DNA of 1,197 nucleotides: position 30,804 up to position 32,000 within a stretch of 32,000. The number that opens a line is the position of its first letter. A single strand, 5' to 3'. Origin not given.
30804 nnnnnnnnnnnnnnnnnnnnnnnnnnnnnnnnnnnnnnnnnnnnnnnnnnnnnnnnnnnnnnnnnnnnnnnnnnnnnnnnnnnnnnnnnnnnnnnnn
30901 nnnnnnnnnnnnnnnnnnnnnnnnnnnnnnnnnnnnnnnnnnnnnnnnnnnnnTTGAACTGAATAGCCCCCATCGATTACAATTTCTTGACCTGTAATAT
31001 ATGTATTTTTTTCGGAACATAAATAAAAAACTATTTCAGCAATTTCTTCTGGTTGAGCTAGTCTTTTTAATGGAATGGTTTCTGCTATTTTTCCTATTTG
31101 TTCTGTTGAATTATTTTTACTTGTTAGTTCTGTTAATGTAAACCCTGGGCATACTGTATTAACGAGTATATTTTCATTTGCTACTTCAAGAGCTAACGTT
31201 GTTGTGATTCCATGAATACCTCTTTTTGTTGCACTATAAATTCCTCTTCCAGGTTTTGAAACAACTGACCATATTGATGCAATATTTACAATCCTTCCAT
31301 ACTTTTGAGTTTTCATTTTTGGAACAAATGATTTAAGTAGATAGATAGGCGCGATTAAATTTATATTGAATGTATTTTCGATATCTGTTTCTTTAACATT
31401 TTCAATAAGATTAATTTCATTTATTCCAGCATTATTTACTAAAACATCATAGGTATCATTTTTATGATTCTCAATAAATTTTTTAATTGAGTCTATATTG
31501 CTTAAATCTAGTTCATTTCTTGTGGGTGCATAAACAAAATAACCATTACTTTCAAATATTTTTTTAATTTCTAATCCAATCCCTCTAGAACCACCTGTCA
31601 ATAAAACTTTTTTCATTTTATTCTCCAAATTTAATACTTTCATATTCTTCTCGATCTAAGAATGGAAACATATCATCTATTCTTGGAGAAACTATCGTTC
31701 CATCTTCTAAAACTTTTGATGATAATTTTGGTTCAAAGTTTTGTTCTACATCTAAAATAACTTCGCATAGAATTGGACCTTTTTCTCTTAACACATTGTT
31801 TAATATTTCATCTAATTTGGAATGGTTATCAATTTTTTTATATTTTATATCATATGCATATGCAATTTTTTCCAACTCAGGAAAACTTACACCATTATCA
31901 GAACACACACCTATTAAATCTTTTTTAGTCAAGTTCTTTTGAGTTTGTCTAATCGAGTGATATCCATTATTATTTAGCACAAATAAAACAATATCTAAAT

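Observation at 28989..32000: Unusual precursor cassette (TPP enzyme + SDR + DHQS-like cyclase + epimerase) directly upstream of a GtrB/YfhO pair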

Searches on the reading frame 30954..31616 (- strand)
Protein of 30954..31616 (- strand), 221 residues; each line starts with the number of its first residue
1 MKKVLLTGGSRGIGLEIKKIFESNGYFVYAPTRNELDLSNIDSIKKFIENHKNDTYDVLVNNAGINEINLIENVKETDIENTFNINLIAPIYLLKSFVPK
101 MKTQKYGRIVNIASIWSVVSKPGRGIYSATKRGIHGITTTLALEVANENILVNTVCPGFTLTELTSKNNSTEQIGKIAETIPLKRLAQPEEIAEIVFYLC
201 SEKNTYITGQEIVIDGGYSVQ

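Call 9: search_protein_families(library=pfam, proteins=[window:30954-31616:-], max_evalue=0.01)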
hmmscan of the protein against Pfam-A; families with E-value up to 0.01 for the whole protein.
window:30954-31616:- (221 aa): 6 families
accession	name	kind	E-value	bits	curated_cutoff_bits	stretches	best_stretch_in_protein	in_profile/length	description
PF13561.12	adh_short_C2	-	2.9e-44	151.9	27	1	35-219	49-236/236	Enoyl-(Acyl carrier protein) reductase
PF00106.31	adh_short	-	1.3e-39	136.1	26.6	2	36-172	56-194/195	short chain dehydrogenase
PF04321.23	RmlD_sub_bind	-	2.1e-07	30.7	27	1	3-78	2-74/287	RmlD substrate binding domain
PF08643.16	DUF1776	-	2.2e-06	27.7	25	1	69-179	106-216/294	Fungal family of unknown function (DUF1776)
PF23441.1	SDR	-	1e-05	25.5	27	1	84-217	120-254/258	SDR-like rossmann domain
PF08659.16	KR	-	0.0035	17.7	22.6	0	35-135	59-157/180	KR domain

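Call 10: search_protein_families(library=ncbifam, proteins=[window:30954-31616:-], max_evalue=0.01)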
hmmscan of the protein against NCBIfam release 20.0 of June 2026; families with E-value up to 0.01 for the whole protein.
window:30954-31616:- (221 aa): 227 families (the best 25 are shown)
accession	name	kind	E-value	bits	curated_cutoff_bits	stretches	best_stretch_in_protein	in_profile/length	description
TIGR01830.1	3oxo_ACP_reduc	equivalog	9e-53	179.4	297.75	1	32-217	51-237/239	3-oxoacyl-[acyl-carrier-protein] reductase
NF009466.0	PRK12826.1-2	subfamily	4.5e-49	167.1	222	1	36-219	60-245/248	3-oxoacyl-ACP reductase FabG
NF047420.2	EF_P_mod_YmfI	equivalog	4.6e-49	167.3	238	1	35-218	55-235/236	elongation factor P 5-aminopentanone reductase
NF005559.1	PRK07231.1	subfamily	4.9e-49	167.1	215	1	52-219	77-248/249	glucose 1-dehydrogenase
TIGR01963.1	PHB_DH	subfamily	3.5e-48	164.1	307.05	1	33-221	54-255/255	3-hydroxybutyrate dehydrogenase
NF009464.0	PRK12824.1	subfamily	3.9e-48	164.3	269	1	38-219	61-243/245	3-oxoacyl-ACP reductase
TIGR01829.1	AcAcCoA_reduct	subfamily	1.6e-47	162.2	302.1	1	35-218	56-240/242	acetoacetyl-CoA reductase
NF009093.0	PRK12429.1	subfamily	8.3e-47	159.6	258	1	34-221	59-259/259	3-hydroxybutyrate dehydrogenase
NF004199.0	PRK05653.1-4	equivalog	2.6e-46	158.2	301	2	41-218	71-245/247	3-oxoacyl-ACP reductase FabG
NF005309.0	PRK06841.1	subfamily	9e-46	156.4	286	1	35-221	67-255/255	GolD/DthD family dehydrogenase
NF004197.0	PRK05653.1-1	equivalog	4.3e-45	154.3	332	1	34-219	61-247/249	3-oxoacyl-ACP reductase FabG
NF004198.0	PRK05653.1-3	equivalog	2.4e-44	151.6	296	1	35-219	62-247/248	3-oxoacyl-ACP reductase FabG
NF053542.1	FlxB_rubin_SDR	equivalog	3.2e-44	151.4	340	1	43-217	68-238/239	flexirubin biosynthesis SDR family reductase FlxB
NF005893.0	PRK07856.1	equivalog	1.2e-43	149.3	255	1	2-217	10-240/255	SDR family oxidoreductase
NF009468.0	PRK12826.1-4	equivalog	2.5e-43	148.6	318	1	36-217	63-246/256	SDR family oxidoreductase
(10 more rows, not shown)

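Call 11: find_encoding_contigs(protein=window:30954-31616:-, flank=10000, max_places=6)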
Protein window:30954-31616:- (221 aa): no gene with exactly this product is on record in the collection.

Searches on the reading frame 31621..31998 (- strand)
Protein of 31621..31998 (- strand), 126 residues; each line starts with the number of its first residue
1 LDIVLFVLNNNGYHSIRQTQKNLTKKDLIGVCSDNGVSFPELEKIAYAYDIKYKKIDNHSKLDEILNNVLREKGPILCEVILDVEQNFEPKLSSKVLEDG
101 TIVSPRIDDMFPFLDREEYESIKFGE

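Call 9: search_protein_families(library=pfam, proteins=[window:31621-31998:-], max_evalue=0.01)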
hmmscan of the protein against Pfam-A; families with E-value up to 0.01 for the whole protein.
window:31621-31998:- (126 aa): 1 family
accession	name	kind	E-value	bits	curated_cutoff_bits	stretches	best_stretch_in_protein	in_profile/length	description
PF02775.26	TPP_enzyme_C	-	1.4e-08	35.1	21.9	1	1-80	73-151/151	Thiamine pyrophosphate enzyme, C-terminal TPP binding domain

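Call 10: search_protein_families(library=ncbifam, proteins=[window:31621-31998:-], max_evalue=0.01)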
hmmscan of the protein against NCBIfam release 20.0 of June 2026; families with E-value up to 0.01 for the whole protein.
window:31621-31998:- (126 aa): 21 families
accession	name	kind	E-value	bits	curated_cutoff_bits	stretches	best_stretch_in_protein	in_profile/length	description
NF005651.0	PRK07418.1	subfamily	6e-08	31.3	942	1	3-92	482-569/617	acetolactate synthase large subunit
NF005712.0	PRK07524.1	subfamily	1.7e-07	30.1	500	1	2-82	454-529/536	5-guanidino-2-oxopentanoate decarboxylase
NF006524.0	PRK08978.1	equivalog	2.1e-06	26.3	738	1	3-91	448-533/548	acetolactate synthase 2 catalytic subunit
NF005470.0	PRK07064.1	equivalog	2.2e-06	27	495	1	2-85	453-532/552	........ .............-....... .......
NF006122.0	PRK08266.1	subfamily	2.4e-06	26.3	571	1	1-86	447-528/543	hypothetical protein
TIGR00118.1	acolac_lg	equivalog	9.2e-06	24.4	538.35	1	2-91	456-543/557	biosynthetic-type acetolactate synthase large subunit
NF006187.0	PRK08322.1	equivalog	1.2e-05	23.9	509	1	1-89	452-535/548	acetolactate synthase large subunit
NF006581.0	PRK09107.1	equivalog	1.2e-05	23.8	974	1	3-95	477-566/595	acetolactate synthase 3 large subunit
NF005485.1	PRK07092.1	equivalog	1.4e-05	24.1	493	1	2-84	442-520/523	benzoylformate decarboxylase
NF005824.0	PRK07710.1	equivalog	6.5e-05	21.4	976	1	2-90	471-556/573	acetolactate synthase large subunit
NF004919.0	PRK06276.1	equivalog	0.00012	20.6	866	1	2-86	461-542/582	acetolactate synthase large subunit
NF004710.0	PRK06048.1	equivalog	0.00014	20.5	976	1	2-92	460-547/561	acetolactate synthase large subunit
NF005228.0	PRK06725.1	equivalog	0.00014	20.3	991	1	3-93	470-556/571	acetolactate synthase large subunit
NF005584.0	PRK07282.1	equivalog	0.00015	20.4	970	1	3-91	465-549/566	acetolactate synthase large subunit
NF005040.0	PRK06457.1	equivalog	0.00025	19.5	788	1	39-98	475-535/549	pyruvate dehydrogenase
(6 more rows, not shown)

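Call 61: search_solved_structures(query=window:31621-31998:-, max_evalue=0.001, show_alignments=2)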
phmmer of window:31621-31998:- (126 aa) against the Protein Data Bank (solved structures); distinct sequences matched with E-value up to 0.001: 1.
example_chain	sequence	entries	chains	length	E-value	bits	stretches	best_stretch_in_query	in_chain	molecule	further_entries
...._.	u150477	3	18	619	7.3e-23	84.1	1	2-123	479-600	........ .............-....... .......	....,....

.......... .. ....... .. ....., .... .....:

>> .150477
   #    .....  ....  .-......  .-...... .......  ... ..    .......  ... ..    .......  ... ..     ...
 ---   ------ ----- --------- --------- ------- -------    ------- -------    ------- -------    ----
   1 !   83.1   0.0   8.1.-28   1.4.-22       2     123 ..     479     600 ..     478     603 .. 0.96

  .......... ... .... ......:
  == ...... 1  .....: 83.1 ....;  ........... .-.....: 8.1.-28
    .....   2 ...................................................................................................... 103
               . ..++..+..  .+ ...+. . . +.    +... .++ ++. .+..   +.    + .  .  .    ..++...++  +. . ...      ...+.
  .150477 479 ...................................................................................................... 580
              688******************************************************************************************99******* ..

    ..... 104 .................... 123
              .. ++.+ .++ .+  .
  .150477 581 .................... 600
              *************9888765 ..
